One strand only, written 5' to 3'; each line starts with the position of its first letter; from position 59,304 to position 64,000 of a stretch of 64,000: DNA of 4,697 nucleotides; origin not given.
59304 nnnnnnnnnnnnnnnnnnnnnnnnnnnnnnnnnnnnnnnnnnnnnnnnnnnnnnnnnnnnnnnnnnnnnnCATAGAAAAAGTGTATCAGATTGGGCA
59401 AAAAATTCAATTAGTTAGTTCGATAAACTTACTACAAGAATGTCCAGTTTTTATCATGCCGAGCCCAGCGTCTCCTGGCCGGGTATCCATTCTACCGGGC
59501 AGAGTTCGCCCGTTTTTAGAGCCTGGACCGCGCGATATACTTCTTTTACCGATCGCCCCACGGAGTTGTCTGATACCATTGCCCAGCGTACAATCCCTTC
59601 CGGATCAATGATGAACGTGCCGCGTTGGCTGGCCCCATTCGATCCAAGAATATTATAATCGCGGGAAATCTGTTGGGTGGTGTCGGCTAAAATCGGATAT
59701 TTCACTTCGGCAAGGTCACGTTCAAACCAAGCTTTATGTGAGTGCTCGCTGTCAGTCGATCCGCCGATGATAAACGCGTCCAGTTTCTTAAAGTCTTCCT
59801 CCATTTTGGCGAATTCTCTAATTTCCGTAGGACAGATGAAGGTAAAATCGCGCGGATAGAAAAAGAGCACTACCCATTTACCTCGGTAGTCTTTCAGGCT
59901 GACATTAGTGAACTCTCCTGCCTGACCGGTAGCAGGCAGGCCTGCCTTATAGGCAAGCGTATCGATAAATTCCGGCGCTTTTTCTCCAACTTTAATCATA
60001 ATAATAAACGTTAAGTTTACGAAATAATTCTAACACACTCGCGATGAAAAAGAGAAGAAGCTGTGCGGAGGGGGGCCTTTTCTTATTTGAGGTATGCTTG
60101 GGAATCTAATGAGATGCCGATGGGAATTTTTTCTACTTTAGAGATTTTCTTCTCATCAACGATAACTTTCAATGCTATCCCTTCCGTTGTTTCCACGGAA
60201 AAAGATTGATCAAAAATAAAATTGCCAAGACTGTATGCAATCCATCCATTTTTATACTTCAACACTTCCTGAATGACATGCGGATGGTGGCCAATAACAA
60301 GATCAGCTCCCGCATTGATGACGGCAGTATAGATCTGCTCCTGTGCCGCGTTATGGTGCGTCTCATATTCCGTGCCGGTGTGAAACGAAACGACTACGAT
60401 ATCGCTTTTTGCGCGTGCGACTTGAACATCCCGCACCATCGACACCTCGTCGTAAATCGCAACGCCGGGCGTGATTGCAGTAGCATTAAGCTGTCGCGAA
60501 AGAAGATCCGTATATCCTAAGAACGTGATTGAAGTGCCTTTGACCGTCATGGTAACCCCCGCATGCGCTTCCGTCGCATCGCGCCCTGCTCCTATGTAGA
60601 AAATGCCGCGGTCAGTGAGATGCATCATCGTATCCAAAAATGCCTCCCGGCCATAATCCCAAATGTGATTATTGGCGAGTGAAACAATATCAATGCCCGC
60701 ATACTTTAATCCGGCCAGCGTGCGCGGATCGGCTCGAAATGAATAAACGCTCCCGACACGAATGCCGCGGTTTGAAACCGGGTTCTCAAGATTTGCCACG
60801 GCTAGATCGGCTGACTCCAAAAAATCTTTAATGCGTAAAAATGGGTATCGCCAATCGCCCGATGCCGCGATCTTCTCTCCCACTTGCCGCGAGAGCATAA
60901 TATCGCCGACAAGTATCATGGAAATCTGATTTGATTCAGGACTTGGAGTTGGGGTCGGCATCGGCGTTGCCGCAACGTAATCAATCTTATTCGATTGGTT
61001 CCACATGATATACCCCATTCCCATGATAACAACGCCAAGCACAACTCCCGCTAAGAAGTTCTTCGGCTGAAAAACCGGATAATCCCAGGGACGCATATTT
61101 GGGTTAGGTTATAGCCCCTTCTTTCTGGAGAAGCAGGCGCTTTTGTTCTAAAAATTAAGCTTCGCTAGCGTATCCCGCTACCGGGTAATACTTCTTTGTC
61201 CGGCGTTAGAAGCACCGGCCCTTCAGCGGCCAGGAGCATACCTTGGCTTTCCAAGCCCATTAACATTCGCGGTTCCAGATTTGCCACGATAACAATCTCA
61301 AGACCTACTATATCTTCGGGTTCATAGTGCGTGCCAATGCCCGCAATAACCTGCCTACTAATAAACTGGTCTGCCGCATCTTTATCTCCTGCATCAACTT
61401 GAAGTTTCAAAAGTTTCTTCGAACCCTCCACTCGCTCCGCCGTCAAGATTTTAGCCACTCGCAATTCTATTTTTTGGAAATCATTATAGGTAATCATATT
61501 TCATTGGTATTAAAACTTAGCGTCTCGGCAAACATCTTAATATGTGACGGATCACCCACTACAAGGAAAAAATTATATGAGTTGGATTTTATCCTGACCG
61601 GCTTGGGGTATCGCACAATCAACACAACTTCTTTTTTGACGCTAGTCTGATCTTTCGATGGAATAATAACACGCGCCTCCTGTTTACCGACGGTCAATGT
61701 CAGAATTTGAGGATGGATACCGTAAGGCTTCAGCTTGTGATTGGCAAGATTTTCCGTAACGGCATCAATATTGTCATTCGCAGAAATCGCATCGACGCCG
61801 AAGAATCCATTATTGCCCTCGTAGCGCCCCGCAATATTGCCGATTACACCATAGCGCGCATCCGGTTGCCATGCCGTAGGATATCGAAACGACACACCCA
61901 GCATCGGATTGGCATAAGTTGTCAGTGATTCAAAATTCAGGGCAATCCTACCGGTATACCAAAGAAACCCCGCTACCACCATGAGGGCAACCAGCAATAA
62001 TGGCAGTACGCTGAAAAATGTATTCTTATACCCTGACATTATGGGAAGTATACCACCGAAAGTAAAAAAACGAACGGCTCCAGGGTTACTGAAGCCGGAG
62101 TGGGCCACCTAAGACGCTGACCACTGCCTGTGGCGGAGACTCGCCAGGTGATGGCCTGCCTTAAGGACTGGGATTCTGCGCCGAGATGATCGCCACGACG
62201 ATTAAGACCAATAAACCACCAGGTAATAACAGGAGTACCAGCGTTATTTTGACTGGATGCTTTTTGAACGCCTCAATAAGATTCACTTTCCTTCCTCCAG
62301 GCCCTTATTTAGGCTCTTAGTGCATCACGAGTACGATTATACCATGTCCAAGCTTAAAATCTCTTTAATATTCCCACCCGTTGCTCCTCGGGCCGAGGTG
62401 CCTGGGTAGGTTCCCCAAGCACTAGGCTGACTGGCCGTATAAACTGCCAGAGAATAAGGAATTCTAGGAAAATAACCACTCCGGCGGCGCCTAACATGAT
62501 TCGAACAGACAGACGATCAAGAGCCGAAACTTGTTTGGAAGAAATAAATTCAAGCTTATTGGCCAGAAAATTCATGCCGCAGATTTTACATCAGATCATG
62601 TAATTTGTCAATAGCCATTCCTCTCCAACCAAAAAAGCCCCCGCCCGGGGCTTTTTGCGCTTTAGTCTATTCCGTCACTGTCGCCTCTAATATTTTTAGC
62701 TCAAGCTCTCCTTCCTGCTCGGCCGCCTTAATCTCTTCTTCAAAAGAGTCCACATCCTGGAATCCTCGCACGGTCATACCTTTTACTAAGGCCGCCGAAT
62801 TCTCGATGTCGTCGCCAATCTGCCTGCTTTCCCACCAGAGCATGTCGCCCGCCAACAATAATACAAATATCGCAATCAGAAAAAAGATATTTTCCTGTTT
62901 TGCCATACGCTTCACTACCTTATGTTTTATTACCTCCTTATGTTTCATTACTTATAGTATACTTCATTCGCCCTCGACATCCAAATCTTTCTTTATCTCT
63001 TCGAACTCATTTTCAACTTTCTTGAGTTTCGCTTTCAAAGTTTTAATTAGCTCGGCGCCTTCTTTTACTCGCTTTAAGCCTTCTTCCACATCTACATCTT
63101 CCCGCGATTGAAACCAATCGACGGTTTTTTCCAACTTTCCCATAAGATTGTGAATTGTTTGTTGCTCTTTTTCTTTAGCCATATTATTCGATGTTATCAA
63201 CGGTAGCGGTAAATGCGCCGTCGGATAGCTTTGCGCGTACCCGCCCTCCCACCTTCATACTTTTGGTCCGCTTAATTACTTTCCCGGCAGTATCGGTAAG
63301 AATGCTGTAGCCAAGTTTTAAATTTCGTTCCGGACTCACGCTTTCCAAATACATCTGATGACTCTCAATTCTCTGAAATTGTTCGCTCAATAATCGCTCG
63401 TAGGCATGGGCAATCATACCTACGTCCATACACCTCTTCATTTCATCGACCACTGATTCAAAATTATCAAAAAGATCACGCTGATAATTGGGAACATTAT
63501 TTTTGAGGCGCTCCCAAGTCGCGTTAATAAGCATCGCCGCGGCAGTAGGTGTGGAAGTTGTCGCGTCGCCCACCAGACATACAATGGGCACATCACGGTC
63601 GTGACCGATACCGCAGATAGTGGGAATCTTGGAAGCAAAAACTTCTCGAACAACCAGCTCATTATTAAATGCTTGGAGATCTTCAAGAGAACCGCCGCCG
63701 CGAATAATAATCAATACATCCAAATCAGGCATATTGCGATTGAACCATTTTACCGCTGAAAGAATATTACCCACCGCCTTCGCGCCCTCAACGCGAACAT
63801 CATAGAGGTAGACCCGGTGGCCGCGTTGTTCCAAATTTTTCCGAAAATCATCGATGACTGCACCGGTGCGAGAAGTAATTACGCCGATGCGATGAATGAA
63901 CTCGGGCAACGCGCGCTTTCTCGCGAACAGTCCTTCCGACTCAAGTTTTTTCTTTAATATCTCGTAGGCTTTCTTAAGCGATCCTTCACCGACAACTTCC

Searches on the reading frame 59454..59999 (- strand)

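Call 53: search_protein_families(library=pfam, proteins=[window:59454-59999:-], max_evalue=0.00001)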
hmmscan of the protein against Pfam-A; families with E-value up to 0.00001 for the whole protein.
window:59454-59999:- (181 aa): 2 families
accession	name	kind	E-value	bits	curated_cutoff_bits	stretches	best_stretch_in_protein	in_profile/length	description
PF00578.27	AhpC-TSA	-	4.1e-37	127.3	26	1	4-139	1-123/124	AhpC/TSA family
PF08534.16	Redoxin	-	1e-17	64.8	26.6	1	3-154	1-144/148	Redoxin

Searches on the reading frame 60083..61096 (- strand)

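Call 53: search_protein_families(library=pfam, proteins=[window:60083-61096:-], max_evalue=0.00001)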
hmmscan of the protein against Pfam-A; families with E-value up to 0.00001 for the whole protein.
window:60083-61096:- (337 aa): 1 family
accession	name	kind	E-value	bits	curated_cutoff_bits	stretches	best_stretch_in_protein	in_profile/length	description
PF09587.15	PGA_cap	-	3.4e-73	246.7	27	1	60-297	2-255/255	Bacterial capsule synthesis protein PGA_cap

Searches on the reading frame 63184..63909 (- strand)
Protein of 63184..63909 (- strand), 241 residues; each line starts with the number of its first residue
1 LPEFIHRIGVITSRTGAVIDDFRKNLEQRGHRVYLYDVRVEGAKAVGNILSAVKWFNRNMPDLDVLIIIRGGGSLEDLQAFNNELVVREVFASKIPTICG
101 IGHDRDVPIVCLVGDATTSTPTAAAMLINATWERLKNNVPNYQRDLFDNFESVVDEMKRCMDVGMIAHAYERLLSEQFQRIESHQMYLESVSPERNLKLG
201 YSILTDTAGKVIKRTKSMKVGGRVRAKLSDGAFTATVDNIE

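Call 73: search_protein_families(library=pfam, proteins=[window:63184-63909:-], max_evalue=0.01)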
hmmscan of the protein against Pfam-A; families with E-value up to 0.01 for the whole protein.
window:63184-63909:- (241 aa): 1 family
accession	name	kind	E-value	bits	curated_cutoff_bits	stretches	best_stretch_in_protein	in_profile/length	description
PF02601.20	Exonuc_VII_L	-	2.7e-61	208.2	35.9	2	1-159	10-169/315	Exonuclease VII, large subunit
